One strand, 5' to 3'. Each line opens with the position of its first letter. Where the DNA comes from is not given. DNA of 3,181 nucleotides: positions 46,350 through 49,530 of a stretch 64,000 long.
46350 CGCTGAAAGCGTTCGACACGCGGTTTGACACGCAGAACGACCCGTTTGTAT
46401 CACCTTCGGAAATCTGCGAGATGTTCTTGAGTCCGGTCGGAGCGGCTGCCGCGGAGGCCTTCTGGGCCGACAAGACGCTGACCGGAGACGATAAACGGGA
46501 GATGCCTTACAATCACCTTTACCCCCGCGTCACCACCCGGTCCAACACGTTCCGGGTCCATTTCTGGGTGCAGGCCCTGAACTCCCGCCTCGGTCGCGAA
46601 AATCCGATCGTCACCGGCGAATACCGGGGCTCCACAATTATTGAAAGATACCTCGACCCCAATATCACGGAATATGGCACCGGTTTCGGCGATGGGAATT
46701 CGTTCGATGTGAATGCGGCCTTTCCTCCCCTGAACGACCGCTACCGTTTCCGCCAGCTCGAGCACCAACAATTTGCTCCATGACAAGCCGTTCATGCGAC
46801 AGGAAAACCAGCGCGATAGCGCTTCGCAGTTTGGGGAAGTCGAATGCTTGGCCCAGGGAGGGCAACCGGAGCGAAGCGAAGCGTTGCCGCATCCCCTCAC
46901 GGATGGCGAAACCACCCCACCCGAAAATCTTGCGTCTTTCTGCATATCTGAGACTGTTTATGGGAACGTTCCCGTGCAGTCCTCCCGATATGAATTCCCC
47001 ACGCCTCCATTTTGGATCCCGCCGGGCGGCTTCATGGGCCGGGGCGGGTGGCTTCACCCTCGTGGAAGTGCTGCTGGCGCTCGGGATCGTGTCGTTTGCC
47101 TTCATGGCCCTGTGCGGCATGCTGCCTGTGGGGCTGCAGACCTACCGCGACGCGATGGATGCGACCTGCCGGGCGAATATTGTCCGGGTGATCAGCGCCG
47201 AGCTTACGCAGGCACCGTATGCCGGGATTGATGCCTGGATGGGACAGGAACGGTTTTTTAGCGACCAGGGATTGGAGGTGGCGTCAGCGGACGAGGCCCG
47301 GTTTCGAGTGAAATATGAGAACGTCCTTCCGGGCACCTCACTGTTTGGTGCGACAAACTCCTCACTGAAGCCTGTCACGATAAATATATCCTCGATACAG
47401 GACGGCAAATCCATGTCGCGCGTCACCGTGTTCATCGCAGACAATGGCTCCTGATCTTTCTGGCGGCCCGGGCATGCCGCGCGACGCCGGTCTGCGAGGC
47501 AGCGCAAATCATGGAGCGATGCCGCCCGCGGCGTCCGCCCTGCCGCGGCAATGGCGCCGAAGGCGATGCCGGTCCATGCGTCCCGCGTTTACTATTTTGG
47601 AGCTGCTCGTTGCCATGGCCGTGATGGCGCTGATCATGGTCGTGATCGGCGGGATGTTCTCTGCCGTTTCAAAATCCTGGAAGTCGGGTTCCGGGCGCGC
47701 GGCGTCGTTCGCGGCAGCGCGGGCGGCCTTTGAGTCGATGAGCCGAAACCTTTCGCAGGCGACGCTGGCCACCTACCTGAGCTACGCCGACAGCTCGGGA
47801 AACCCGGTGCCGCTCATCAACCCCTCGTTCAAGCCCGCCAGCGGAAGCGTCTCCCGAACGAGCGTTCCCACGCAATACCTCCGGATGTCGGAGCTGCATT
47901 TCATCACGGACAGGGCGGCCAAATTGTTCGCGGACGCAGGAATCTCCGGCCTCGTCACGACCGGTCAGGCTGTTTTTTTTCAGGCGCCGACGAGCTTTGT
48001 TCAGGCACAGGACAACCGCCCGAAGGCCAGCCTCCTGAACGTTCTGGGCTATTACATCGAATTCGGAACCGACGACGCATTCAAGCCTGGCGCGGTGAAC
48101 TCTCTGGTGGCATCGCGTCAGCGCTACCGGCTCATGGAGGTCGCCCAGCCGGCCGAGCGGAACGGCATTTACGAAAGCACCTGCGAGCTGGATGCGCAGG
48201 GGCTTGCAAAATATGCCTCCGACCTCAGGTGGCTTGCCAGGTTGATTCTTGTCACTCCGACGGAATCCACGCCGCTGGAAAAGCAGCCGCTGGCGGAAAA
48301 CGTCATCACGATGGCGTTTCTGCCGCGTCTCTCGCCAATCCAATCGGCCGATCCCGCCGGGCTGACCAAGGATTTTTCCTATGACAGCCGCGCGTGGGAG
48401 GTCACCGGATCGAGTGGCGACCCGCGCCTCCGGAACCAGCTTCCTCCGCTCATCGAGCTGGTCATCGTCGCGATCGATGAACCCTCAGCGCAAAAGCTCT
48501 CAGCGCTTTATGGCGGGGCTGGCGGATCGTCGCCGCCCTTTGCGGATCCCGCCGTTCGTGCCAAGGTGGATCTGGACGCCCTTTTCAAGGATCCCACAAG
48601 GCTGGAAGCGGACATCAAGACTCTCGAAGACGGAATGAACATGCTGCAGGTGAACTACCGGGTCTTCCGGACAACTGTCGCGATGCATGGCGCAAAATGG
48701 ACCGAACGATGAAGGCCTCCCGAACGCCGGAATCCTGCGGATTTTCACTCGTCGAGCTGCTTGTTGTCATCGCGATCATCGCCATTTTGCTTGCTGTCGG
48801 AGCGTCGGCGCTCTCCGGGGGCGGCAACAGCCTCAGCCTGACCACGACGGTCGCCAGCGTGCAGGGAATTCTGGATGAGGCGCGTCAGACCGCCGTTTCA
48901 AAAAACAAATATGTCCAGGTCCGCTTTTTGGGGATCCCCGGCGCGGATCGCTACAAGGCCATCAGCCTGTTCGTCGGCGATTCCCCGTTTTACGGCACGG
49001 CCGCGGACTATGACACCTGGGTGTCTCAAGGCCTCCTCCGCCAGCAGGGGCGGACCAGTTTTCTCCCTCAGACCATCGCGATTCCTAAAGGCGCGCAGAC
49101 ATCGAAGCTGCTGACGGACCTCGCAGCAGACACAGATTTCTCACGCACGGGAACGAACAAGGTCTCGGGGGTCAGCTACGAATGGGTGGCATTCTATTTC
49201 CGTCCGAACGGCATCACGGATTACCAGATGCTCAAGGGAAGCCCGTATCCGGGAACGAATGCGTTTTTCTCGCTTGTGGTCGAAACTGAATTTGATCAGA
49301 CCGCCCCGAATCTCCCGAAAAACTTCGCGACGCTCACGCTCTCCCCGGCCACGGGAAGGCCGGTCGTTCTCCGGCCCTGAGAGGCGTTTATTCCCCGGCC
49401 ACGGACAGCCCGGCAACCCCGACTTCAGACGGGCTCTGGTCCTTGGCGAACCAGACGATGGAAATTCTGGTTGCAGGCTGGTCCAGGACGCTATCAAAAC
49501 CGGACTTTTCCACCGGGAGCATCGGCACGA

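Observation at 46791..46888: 72-nt conserved intergenic element present twice, each followed by a different GC hairpin (possible structured RNA or REP-like element)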

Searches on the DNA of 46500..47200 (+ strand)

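Call 8: search_rna_families(source=window, start=46500, end=47200, threshold=evalue, max_evalue=10, show_alignments=3)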
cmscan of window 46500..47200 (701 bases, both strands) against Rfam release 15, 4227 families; matches with E-value up to 10: 2.
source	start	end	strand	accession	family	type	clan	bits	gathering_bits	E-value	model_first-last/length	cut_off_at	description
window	47158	47199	+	RF01325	CRISPR-DR12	Gene; CRISPR;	-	16.7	37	1.8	1-30/30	no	CRISPR RNA direct repeat element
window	46517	46562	-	RF03058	sul1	Cis-reg; riboswitch;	-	14.4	36.2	6.2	1-56/56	no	sul1 RNA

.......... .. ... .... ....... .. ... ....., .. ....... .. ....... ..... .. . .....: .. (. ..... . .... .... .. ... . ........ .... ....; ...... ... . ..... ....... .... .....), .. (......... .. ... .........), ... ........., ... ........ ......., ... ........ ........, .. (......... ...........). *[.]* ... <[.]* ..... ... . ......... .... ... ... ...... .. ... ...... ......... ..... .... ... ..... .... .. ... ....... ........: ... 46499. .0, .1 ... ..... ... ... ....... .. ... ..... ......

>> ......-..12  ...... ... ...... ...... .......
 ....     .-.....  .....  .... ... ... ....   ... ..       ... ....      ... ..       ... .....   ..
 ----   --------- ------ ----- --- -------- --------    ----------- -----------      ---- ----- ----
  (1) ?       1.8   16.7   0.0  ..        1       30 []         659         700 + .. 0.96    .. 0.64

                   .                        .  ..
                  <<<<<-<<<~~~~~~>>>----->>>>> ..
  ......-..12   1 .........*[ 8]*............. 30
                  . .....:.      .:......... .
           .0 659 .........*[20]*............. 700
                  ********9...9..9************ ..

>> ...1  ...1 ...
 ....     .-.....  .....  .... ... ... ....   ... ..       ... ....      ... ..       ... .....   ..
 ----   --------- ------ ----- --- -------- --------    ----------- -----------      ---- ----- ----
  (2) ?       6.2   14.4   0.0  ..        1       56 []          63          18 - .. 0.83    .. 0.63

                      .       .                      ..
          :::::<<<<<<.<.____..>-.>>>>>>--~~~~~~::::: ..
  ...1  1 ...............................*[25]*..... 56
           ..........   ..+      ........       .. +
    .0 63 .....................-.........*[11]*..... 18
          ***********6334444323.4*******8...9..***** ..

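Call 61: build_rna_model(alignment_id=A2)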
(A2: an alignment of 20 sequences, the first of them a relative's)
Model R1 built from alignment A2 (20 sequences, 87 columns); structure: RNAalifold consensus.
model positions 84; base pairs 8; branch points 1; effective number of sequences 2.11; information 0.677 bits per position. Calibrated on 0.2 Mb of random sequence (short: E-values are rough).
structure used (alignment columns):
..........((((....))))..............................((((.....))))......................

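Call 63: search_with_rna_model(model_id=R1, sources=[window, L003, L006, L007, L008, L017, L018, L019, L022, L024, L026, L027, L028, L029, L030, L036, L037, L038, L039, L042, L043, L047, L050, L052, L055, L056, L057, L058, L060, L061, L062, L063, L066, L067, L071], max_evalue=0.1, make_alignment=true)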
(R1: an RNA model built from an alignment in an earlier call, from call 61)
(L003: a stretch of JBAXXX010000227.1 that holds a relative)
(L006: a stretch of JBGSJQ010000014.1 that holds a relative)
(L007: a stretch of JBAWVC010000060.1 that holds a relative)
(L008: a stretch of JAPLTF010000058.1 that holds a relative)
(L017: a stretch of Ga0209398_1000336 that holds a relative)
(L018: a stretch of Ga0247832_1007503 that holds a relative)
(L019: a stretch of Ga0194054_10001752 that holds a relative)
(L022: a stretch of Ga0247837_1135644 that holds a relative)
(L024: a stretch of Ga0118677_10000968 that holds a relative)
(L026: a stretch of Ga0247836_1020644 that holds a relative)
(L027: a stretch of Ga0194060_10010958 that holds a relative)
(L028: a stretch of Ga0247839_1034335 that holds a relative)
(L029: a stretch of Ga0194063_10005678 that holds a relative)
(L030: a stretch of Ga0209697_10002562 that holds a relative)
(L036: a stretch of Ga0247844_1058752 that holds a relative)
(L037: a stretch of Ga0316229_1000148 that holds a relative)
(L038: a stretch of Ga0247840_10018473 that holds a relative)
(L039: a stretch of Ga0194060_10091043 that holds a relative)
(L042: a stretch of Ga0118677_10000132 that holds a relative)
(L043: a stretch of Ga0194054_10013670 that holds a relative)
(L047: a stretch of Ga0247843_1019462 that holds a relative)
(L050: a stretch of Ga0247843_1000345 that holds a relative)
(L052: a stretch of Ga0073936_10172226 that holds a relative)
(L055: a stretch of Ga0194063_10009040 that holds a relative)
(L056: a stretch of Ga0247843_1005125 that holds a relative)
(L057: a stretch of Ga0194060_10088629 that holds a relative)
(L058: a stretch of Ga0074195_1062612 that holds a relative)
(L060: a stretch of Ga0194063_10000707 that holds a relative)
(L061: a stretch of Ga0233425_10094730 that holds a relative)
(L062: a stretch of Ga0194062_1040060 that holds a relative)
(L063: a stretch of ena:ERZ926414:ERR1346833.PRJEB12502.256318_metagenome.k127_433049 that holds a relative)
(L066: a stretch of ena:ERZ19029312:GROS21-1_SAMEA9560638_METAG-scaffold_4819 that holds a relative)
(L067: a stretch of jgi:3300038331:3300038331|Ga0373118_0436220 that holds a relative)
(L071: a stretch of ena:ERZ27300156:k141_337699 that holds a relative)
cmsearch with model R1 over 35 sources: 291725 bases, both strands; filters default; matches with E-value up to 0.1: 48.
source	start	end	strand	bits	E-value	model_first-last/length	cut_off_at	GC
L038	3042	3126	+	107.1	8.9e-24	1-84/84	no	0.6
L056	10219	10303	-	105.8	1.9e-23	1-84/84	no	0.59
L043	1320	1404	-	104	5.1e-23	1-84/84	no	0.6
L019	1426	1510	+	103.9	5.4e-23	1-84/84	no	0.64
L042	331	415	-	103.2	8e-23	1-84/84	no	0.59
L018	10483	10567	+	102.2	1.5e-22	1-84/84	no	0.59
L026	4566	4650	-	102.2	1.5e-22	1-84/84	no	0.59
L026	4768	4852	-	102.2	1.5e-22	1-84/84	no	0.59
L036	400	484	-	102.2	1.5e-22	1-84/84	no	0.59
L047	551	635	-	102.2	1.5e-22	1-84/84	no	0.59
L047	2613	2697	-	102.2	1.5e-22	1-84/84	no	0.59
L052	732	815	+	101.4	2.3e-22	1-84/84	no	0.62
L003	142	226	-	101.2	2.6e-22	1-84/84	no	0.61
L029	5184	5268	-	101.2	2.6e-22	1-84/84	no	0.61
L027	2758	2841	+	100.4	4.1e-22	1-84/84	no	0.57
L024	3256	3340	+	100.3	4.4e-22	1-84/84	no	0.6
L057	386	470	-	100.2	4.4e-22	1-84/84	no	0.61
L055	2975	3060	-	97.8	1.8e-21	1-84/84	no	0.6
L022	423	507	+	96.9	3e-21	1-84/84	no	0.58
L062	1117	1201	-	96.2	4.5e-21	1-84/84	no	0.61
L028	2184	2267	+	92.5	3.6e-20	1-84/84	no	0.55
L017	11836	11920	+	91.9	5.2e-20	1-84/84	no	0.58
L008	1721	1803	+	91.4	6.8e-20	1-84/84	no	0.6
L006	1049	1127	-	90.6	1.1e-19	1-84/84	no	0.59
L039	209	289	+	90.1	1.5e-19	1-84/84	no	0.62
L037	557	640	-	86.4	1.2e-18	1-84/84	no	0.62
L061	201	285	+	86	1.4e-18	1-84/84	no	0.59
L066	10588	10669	+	86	1.5e-18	1-84/84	no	0.59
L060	271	353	-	84.8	2.9e-18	1-84/84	no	0.54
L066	13083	13165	+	84.2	4.1e-18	1-84/84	no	0.61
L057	685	768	-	81.4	2e-17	1-84/84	no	0.63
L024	3344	3425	+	79.4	6.3e-17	1-84/84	no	0.67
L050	2135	2219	-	72.7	2.9e-15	1-84/84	no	0.6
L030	2958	3040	-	71.8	4.8e-15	1-84/84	no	0.67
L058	982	1061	+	67.2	6.6e-14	1-84/84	no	0.56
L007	6352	6437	+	55.4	5.4e-11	1-84/84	no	0.62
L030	1493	1570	-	55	6.9e-11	1-84/84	no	0.55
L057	769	848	-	54.1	1.2e-10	1-84/84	no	0.57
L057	573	652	-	53.9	1.3e-10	1-84/84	no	0.6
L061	1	64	+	49.4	1.7e-09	22-84/84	5'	0.58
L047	1461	1545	+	46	1.2e-08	1-84/84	no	0.59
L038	3202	3282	+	44.3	3.1e-08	1-84/84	no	0.6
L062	967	1047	-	42.6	8.3e-08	1-84/84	no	0.59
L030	2815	2876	-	41.1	2e-07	1-84/84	no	0.6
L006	955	1048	-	38.1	1e-06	1-84/84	no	0.61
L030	2713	2808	-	22.5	0.0077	1-84/84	no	0.66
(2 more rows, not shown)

Alignment A4: 48 matches aligned to the model, 147 columns, each read 5' to 3' on its own strand. Consensus structure (alignment columns), stored with it:
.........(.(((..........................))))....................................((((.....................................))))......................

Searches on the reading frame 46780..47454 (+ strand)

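Call 11: search_protein_families(library=pfam, proteins=[window:46780-47454:+], max_evalue=0.01)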
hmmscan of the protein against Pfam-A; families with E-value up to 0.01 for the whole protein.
window:46780-47454:+ (224 aa): 1 family
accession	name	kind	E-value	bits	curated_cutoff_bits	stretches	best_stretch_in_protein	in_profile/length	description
PF07963.17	N_methyl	-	0.00059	19.7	21.2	1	90-110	5-25/27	Prokaryotic N-terminal methylation motif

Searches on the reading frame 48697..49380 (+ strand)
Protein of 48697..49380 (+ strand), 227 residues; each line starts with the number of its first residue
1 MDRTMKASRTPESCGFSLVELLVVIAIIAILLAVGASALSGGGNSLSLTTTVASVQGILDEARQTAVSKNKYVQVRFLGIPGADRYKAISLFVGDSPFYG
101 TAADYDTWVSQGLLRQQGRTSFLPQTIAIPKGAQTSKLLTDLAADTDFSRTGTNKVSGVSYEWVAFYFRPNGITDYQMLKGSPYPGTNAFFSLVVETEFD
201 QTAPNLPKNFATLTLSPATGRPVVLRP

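Call 11: search_protein_families(library=pfam, proteins=[window:48697-49380:+], max_evalue=0.01)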
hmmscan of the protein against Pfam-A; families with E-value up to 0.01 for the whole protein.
window:48697-49380:+ (227 aa): 1 family
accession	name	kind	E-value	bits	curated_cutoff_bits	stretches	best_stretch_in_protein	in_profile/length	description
PF07963.17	N_methyl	-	1.2e-06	28.3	21.2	1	14-34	5-25/27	Prokaryotic N-terminal methylation motif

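Call 47: search_protein_families(library=ncbifam, proteins=[window:48697-49380:+], max_evalue=0.0001)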
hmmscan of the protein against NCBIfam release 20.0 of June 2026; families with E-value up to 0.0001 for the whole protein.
window:48697-49380:+ (227 aa): 6 families
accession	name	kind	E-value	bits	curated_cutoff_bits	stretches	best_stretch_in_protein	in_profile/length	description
TIGR02596.1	TIGR02596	subfamily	2.9e-28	99.3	70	1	16-224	1-195/196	Verru_Chthon cassette protein D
TIGR02532.1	IV_pilin_GFxxxE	domain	1.1e-06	28.2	16.3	1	14-35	2-23/24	prepilin-type N-terminal cleavage/methylation domain-containing protein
NF047827.1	T3SSXpsH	equivalog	1.6e-06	27.9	160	1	15-92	2-77/145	type II secretion system protein XpsH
NF007800.0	PRK10506.1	equivalog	4.1e-06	26.7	158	1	13-76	8-71/163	prepilin peptidase-dependent protein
TIGR01708.2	typeII_sec_gspH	equivalog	8.4e-06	25.9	80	1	15-76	3-64/169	type II secretion system minor pseudopilin GspH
NF007862.0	PRK10574.1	equivalog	5.6e-05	23.3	138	0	14-39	5-30/145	prepilin peptidase-dependent pilin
